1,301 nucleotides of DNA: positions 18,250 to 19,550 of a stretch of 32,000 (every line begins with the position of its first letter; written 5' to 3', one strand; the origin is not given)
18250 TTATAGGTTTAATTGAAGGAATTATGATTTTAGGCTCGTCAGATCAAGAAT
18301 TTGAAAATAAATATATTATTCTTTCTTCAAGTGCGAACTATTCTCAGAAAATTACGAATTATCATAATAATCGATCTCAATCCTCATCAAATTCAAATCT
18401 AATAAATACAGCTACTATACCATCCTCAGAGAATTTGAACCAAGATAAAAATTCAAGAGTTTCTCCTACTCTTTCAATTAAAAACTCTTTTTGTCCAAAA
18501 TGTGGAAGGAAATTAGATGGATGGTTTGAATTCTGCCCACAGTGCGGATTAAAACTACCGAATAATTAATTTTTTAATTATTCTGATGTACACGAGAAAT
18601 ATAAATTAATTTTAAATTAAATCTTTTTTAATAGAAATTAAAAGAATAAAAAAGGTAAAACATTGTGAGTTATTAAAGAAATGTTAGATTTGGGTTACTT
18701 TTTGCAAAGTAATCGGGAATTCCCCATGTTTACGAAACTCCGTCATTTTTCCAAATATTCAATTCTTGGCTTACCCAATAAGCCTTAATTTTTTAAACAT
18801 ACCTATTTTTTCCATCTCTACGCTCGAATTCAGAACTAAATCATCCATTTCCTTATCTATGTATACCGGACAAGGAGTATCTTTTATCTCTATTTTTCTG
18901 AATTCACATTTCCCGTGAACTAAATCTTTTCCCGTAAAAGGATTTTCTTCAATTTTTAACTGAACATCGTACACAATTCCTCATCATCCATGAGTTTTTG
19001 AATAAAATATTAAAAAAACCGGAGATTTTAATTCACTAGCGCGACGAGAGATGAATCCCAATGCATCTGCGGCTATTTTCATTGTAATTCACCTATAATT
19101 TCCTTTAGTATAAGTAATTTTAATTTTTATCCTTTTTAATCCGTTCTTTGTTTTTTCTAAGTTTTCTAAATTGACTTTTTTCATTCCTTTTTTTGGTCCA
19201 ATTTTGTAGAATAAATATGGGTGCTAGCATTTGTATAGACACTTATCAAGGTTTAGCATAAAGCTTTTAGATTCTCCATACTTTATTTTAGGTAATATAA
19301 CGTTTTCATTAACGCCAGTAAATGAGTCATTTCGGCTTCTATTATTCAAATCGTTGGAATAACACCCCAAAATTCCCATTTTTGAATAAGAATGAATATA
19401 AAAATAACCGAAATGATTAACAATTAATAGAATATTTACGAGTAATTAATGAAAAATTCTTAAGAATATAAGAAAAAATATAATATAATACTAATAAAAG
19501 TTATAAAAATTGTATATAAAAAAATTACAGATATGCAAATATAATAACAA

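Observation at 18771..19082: HesB/IscA-like ORF with tandem in-frame TGA-TGA at the cluster-ligand position: candidate di-selenocysteine protein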

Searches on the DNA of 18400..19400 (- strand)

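Call 10: search_rna_families(source=window, start=18400, end=19400, threshold=evalue, max_evalue=10)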
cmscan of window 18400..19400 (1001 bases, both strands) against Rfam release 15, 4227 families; matches with E-value up to 10: 5.
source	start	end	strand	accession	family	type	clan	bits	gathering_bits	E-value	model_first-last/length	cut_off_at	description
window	18643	18774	+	RF01459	rliE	Gene; sRNA;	-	21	90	0.75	1-222/222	no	Listeria sRNA rliE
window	19190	19218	+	RF00681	mir-198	Gene; miRNA;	-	17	70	3.4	1-62/62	no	mir-198 microRNA precursor family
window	18915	18990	-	RF01175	snoU83D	Gene; snRNA; snoRNA; CD-box;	-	15.2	55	9.6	1-81/81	no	Small nucleolar RNA U83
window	18463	18479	-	RF02914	DUF805b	Cis-reg;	CL00115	11.8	35.6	4.1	1-35/35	no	DUF805b RNA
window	18824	18907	-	RF02687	RAGATH-8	Gene; sRNA;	-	11.3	86.7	2.3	1-276/276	no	RAGATH-8 RNA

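Call 70: build_rna_model(alignment_id=A6, structure=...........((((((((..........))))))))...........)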
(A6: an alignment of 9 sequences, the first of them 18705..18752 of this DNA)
Model R1 built from alignment A6 (9 sequences, 48 columns); structure: as given.
model positions 48; base pairs 8; branch points 0; effective number of sequences 9; information 1.037 bits per position. Calibrated on 0.2 Mb of random sequence (short: E-values are rough).
structure used (alignment columns):
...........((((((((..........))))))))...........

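Call 71: search_with_rna_model(model_id=R1, sources=[window, L001, L002, L003, L004, L005, L006, L007, L008, L009, L010, L011], max_evalue=10, filters=off)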
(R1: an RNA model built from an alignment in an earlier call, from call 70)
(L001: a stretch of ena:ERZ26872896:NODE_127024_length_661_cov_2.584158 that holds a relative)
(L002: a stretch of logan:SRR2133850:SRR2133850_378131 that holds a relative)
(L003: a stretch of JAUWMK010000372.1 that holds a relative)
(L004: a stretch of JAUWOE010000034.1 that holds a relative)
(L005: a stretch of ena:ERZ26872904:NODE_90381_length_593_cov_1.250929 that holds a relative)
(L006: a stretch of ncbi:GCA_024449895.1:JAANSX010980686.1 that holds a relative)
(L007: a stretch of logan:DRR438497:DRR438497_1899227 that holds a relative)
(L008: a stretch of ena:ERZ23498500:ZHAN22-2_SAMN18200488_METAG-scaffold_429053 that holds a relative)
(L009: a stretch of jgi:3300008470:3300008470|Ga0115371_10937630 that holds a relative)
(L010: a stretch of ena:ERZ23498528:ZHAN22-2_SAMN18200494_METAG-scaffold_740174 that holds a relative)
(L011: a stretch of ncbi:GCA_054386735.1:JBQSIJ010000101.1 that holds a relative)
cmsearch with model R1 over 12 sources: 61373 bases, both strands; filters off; matches with E-value up to 10: 39.
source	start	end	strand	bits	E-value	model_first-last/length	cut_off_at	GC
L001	488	535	+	65.1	4.8e-12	1-48/48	no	0.38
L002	404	451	+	65.1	4.8e-12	1-48/48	no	0.38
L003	2912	2959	+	63.7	9.4e-12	1-48/48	no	0.33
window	18705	18752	-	60.9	4e-11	1-48/48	no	0.42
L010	573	620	+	60.5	4.9e-11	1-48/48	no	0.4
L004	6334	6381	+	60.4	5e-11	1-48/48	no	0.31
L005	429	476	+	58.7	1.2e-10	1-48/48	no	0.23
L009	1517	1564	+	56.9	3e-10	1-48/48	no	0.46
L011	584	631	+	56.9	3.1e-10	1-48/48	no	0.46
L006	396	443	+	56.1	4.6e-10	1-48/48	no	0.4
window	16799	16846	-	50.8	6.7e-09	1-48/48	no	0.31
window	25785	25823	-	13.2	1.3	1-48/48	no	0.18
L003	1924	1973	+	13.2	1.3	1-48/48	no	0.38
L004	7296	7318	-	12.6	1.8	1-48/48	no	0.26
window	22286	22315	-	12.3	2.1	1-48/48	no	0.17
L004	151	201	+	12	2.4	1-48/48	no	0.27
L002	232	273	+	11.9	2.5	1-48/48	no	0.31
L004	9327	9357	-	11.8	2.6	1-48/48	no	0.32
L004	12256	12294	-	11.6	2.9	1-48/48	no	0.18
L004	10711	10755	-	11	4.1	1-48/48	no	0.29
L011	643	681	+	10.6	5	1-48/48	no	0.31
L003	3974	4021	-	10.6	5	1-48/48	no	0.25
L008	1150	1183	+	10.2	6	1-48/48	no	0.29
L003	2528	2560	+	10.1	6.2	1-48/48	no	0.18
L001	324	365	+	10.1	6.3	1-48/48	no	0.33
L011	3788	3815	+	10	6.7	1-48/48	no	0.32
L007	510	565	+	9.8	7.3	1-48/48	no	0.32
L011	2371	2405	+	9.6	8.3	1-48/48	no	0.43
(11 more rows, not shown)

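Call 100: search_with_rna_model(model_id=R1, sources=[L012, L013, L014], max_evalue=10, filters=off, show_alignments=3)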
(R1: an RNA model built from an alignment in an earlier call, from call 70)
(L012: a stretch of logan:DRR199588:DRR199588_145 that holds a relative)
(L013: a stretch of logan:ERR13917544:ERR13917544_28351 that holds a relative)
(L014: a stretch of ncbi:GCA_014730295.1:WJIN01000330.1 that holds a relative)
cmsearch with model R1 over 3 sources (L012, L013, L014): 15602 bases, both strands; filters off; matches with E-value up to 10: 29.
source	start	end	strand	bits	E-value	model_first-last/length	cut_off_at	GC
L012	2570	2620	+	13.2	0.33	1-48/48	no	0.33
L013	2903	2930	+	13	0.36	1-48/48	no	0.29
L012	444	464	+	11.8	0.67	1-48/48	no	0.24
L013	3180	3210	-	10.5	1.3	1-48/48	no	0.35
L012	4833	4875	-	9.9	1.8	1-48/48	no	0.28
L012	1307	1340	-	9.6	2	1-48/48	no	0.12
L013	4477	4504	+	9.1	2.6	1-48/48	no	0.18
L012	4424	4453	-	8.8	3.1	1-48/48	no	0.17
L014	3964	3984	-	8.7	3.3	1-48/48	no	0.14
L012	4671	4722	+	8.7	3.3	1-48/48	no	0.42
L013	2313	2345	+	8.5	3.6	1-48/48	no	0.24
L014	3888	3910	-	8.1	4.4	1-48/48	no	0.22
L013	4922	4957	-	8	4.7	1-48/48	no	0.36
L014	3118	3145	+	7.6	5.8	1-48/48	no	0.39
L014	4642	4673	-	7.5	5.9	1-48/48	no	0.38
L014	1702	1730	+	7.5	6.1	1-48/48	no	0.14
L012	2313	2345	+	7.4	6.2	1-48/48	no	0.24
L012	2741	2780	+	7.4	6.3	1-48/48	no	0.35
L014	4138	4166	+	7.3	6.5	1-48/48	no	0.28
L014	3460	3504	+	7.3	6.6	1-48/48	no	0.29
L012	1070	1102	-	7.2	6.8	1-48/48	no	0.27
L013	770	792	+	7.1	7.3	1-48/48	no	0.39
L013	101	138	+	7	7.6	1-48/48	no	0.26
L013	3862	3893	+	7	7.8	1-48/48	no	0.44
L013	5128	5184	-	6.9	8.1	1-48/48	no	0.3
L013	1274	1292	-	6.7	9.2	1-48/48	no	0.16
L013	1601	1659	+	6.6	9.5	1-48/48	no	0.37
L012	1742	1761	+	6.6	9.6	1-48/48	no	0.4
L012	1367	1403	-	6.5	9.8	1-48/48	no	0.19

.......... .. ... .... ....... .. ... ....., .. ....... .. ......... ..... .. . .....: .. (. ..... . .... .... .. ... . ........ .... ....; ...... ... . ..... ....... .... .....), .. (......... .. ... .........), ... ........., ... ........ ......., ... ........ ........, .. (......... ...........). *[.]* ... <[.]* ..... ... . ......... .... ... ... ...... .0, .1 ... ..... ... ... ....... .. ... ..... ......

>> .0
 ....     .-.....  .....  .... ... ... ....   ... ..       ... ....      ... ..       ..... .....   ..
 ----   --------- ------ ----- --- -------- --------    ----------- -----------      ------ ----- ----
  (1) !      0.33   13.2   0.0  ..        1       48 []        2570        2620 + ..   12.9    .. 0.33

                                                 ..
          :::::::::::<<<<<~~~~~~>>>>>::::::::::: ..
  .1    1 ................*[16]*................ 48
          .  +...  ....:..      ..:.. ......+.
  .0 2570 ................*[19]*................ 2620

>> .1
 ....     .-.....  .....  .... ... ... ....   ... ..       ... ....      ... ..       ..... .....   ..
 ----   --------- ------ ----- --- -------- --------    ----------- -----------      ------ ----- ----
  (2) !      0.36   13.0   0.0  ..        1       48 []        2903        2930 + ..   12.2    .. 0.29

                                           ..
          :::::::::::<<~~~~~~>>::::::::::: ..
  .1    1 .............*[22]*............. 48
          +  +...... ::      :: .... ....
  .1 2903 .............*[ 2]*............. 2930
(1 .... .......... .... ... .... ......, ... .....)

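Call 111: search_with_rna_model(model_id=R1, sources=[L015, L016, L017], max_evalue=0.01, filters=off, show_alignments=2)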
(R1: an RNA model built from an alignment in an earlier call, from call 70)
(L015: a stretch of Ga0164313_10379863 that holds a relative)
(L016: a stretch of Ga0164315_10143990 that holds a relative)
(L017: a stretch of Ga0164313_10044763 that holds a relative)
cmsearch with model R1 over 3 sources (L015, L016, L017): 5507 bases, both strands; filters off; matches with E-value up to 0.01: 3.
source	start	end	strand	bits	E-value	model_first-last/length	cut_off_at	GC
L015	879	926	+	65.1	4.3e-13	1-48/48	no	0.38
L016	1534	1581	+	56.5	3.4e-11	1-48/48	no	0.48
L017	1534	1581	+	56.5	3.4e-11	1-48/48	no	0.48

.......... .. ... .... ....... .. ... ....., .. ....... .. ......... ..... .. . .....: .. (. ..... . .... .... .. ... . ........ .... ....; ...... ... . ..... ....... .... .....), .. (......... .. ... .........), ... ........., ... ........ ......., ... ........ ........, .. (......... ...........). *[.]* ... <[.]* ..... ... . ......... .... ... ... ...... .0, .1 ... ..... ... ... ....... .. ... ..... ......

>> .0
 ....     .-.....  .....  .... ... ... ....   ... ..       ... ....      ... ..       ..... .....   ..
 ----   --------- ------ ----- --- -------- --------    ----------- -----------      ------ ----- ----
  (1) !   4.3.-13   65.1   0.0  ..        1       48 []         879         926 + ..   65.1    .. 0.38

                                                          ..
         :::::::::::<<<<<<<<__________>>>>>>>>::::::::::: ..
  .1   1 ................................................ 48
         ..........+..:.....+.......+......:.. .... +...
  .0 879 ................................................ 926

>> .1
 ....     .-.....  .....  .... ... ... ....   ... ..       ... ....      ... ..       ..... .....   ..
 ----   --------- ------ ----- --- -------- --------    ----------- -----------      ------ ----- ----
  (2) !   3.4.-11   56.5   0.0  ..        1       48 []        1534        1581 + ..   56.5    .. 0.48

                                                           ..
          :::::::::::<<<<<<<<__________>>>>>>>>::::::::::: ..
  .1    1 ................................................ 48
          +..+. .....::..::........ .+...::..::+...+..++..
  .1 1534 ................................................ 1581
